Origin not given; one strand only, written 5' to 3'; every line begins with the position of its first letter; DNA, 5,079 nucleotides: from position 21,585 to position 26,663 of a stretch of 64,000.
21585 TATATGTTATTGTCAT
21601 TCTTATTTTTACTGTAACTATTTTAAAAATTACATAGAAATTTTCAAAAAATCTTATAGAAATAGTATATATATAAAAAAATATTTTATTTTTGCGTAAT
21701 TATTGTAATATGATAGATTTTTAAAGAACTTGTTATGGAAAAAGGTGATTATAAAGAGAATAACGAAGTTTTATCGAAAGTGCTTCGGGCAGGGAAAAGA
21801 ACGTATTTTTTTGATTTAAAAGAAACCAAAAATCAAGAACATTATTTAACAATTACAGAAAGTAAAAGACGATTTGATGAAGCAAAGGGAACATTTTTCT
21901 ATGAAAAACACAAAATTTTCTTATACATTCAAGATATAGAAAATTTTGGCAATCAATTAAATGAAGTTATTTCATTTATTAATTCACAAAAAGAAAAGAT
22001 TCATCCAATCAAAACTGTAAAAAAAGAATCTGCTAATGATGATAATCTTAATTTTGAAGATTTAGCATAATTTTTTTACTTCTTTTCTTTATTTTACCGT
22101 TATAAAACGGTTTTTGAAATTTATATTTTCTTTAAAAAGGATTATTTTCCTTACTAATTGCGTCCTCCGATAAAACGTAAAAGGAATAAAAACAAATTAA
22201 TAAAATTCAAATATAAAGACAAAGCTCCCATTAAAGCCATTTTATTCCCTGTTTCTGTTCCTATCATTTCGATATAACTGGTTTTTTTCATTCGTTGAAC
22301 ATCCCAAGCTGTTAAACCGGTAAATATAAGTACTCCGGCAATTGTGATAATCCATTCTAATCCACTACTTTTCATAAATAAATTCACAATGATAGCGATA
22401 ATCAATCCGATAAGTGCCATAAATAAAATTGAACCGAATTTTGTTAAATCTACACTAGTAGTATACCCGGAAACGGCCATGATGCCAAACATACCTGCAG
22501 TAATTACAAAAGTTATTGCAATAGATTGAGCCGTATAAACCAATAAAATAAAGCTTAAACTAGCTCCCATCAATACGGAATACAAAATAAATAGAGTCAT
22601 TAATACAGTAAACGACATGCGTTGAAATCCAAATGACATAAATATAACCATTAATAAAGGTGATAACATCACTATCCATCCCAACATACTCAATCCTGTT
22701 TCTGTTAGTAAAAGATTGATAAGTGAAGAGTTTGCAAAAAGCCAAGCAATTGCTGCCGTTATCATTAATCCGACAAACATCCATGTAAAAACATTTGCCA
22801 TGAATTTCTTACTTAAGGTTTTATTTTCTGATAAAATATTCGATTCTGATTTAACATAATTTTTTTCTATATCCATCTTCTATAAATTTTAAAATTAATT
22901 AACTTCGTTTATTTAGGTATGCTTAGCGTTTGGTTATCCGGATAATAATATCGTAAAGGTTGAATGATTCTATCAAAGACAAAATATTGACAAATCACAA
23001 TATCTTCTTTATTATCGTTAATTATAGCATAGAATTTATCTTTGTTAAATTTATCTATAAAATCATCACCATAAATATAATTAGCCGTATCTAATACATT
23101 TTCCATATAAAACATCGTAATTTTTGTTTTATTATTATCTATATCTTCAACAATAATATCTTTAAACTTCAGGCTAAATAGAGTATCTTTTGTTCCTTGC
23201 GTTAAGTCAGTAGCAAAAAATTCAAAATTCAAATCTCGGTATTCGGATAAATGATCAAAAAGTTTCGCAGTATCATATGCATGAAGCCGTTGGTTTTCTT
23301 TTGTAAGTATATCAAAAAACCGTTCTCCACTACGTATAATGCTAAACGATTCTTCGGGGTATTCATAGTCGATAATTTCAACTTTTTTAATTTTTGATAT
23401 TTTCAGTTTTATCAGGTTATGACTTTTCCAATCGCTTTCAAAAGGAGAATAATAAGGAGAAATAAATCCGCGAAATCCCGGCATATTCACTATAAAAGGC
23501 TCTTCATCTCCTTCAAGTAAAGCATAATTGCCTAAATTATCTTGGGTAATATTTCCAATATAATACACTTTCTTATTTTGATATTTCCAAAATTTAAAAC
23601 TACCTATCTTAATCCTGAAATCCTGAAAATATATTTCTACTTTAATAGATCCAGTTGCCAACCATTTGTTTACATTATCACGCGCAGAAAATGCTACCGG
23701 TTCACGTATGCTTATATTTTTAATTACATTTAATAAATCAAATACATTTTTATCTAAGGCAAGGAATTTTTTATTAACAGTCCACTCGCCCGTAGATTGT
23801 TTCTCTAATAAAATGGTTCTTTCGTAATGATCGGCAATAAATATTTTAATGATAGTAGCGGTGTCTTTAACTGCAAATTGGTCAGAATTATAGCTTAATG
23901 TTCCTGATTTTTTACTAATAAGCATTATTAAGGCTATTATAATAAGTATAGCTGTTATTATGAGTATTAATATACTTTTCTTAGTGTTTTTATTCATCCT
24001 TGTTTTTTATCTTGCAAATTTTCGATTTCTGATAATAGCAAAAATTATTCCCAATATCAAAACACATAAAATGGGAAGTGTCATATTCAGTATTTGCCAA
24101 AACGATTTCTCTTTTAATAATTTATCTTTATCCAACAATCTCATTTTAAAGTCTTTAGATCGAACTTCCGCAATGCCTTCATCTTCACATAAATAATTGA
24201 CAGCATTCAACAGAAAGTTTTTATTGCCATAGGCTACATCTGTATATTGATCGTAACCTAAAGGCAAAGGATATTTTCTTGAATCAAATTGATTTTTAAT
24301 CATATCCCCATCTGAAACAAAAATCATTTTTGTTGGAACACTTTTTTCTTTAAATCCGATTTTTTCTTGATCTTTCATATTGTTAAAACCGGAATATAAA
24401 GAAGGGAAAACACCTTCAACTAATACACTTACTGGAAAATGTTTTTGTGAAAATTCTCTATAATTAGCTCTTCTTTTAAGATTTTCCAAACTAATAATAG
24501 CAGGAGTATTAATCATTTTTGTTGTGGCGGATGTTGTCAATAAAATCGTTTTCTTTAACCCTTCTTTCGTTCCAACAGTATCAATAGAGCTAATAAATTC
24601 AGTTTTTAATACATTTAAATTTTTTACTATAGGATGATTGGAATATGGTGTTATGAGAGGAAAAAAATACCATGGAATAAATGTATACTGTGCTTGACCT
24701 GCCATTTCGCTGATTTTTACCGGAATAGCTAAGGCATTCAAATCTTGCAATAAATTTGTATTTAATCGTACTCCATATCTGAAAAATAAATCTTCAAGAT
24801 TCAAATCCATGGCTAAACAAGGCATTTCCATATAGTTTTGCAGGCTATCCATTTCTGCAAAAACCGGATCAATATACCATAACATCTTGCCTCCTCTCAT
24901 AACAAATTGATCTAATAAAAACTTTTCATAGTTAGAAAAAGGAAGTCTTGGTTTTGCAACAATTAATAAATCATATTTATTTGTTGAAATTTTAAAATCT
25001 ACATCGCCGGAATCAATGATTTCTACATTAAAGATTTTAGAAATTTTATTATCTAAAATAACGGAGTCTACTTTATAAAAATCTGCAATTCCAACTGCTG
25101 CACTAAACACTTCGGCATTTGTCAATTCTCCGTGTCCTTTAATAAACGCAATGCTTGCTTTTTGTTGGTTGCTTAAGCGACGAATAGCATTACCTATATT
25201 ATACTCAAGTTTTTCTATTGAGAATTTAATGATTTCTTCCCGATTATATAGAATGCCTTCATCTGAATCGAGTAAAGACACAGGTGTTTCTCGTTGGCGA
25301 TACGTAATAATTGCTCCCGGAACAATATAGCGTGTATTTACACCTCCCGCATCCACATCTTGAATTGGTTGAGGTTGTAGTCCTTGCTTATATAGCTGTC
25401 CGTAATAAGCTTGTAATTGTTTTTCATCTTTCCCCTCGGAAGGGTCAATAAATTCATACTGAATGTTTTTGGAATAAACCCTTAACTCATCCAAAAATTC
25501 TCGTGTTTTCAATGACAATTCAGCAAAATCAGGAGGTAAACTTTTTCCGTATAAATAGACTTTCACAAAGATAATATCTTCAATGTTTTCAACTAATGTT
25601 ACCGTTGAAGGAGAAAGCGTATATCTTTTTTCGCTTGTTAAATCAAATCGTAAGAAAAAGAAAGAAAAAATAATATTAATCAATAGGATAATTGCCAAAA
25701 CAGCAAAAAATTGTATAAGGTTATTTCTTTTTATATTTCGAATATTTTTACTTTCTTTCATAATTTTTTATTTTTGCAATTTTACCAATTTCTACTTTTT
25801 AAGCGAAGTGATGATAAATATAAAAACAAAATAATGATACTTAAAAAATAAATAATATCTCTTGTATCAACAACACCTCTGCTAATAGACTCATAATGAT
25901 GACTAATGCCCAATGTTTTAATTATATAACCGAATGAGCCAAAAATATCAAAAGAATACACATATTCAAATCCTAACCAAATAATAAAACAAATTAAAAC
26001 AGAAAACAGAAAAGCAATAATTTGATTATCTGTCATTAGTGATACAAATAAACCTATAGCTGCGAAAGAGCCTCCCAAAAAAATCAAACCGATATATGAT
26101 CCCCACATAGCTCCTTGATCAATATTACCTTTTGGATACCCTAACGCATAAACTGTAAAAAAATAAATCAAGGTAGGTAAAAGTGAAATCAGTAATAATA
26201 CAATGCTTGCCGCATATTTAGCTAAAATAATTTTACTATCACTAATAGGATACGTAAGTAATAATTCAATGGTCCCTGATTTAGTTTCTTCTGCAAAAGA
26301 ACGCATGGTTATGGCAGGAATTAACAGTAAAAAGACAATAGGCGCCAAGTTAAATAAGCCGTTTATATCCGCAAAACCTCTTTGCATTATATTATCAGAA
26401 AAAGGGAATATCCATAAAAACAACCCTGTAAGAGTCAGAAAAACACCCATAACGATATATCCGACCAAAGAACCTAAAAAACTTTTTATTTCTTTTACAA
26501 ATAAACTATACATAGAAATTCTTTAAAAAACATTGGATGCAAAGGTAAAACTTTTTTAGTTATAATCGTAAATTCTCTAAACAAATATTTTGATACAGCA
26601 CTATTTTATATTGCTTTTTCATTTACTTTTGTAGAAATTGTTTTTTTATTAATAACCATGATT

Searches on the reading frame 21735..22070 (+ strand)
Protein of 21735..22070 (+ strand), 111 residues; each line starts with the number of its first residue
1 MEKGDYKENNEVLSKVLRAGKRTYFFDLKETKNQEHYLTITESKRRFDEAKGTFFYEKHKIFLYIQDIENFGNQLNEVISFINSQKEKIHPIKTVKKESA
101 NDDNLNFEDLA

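Call 37: search_protein_families(library=pfam, proteins=[window:21735-22070:+], max_evalue=0.001)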
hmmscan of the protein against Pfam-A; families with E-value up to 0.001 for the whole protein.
window:21735-22070:+ (111 aa): 1 family
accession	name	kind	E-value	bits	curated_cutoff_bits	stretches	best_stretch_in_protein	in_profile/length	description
PF11680.14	DUF3276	-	6.7e-31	107.5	23.1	1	1-100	1-103/131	Protein of unknown function (DUF3276)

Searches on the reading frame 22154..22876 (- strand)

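Call 37: search_protein_families(library=pfam, proteins=[window:22154-22876:-], max_evalue=0.001)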
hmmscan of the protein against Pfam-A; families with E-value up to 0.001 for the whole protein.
window:22154-22876:- (240 aa): 1 family
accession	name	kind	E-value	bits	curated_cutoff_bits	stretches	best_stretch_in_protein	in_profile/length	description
PF01027.25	Bax1-I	-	1.4e-53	182.2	34.1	1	24-235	2-206/207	Inhibitor of apoptosis-promoting Bax1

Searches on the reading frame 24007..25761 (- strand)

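Call 37: search_protein_families(library=pfam, proteins=[window:24007-25761:-], max_evalue=0.001)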
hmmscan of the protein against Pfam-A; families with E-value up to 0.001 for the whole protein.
window:24007-25761:- (584 aa): 2 families
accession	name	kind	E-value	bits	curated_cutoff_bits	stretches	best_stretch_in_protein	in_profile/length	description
PF09822.16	ABC_transp_aux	-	1e-80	271.5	34.7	1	203-520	3-288/288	ABC-type uncharacterized transport system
PF23357.1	DUF7088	-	3.4e-27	95.1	27.8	1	44-153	2-105/105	Domain of unknown function (DUF7088)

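Call 41: search_protein_families(library=ncbifam, proteins=[window:24007-25761:-], max_evalue=0.01)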
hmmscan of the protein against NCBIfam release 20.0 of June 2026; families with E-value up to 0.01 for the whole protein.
window:24007-25761:- (584 aa): 1 family
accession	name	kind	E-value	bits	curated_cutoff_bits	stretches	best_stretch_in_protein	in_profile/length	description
TIGR03521.1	GldG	equivalog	1.1e-169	565.6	389.85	1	15-583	1-552/552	gliding motility-associated ABC transporter substrate-binding protein GldG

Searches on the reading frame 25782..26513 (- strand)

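Call 37: search_protein_families(library=pfam, proteins=[window:25782-26513:-], max_evalue=0.001)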
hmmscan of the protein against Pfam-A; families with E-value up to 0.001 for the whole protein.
window:25782-26513:- (243 aa): 4 families
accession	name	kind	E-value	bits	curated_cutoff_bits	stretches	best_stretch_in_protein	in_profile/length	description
PF12679.13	ABC2_membrane_2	-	2.4e-10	40.6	27.2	1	62-185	79-202/283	ABC-2 family transporter protein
PF12698.13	ABC2_membrane_3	-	1.3e-09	38.1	31.6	1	52-193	163-297/347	ABC-2 family transporter protein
PF12730.13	ABC2_membrane_4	-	9e-08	32.7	27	1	23-176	20-177/179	ABC-2 family transporter protein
PF13346.12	ABC2_membrane_5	-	1.1e-07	32.1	25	1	56-233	37-194/205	ABC-2 family transporter protein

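Call 41: search_protein_families(library=ncbifam, proteins=[window:25782-26513:-], max_evalue=0.01)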
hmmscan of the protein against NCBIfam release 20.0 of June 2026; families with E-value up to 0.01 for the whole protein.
window:25782-26513:- (243 aa): 5 families
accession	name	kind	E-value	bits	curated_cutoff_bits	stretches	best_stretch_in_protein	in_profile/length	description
TIGR03518.1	ABC_perm_GldF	equivalog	2.1e-94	316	288.5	1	1-240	1-239/240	gliding motility-associated ABC transporter permease subunit GldF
NF033858.1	ABC2_perm_RbbA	equivalog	1.5e-05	23.2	1050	1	53-215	712-873/909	ribosome-associated ATPase/putative transporter RbbA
TIGR00025.1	Mtu_efflux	paralog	8.3e-05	22.2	146.9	1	42-184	33-170/238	ABC transporter efflux protein, DrrB family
TIGR03733.1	lanti_perm_MutG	subfamily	0.0021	17.5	117.2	1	20-119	16-114/248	lantibiotic immunity ABC transporter MutG family permease subunit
NF041647.1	ABC_perm_CPBP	equivalog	0.0022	16.8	435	1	73-158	213-307/636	ABC transporter permease subunit/CPBP intramembrane protease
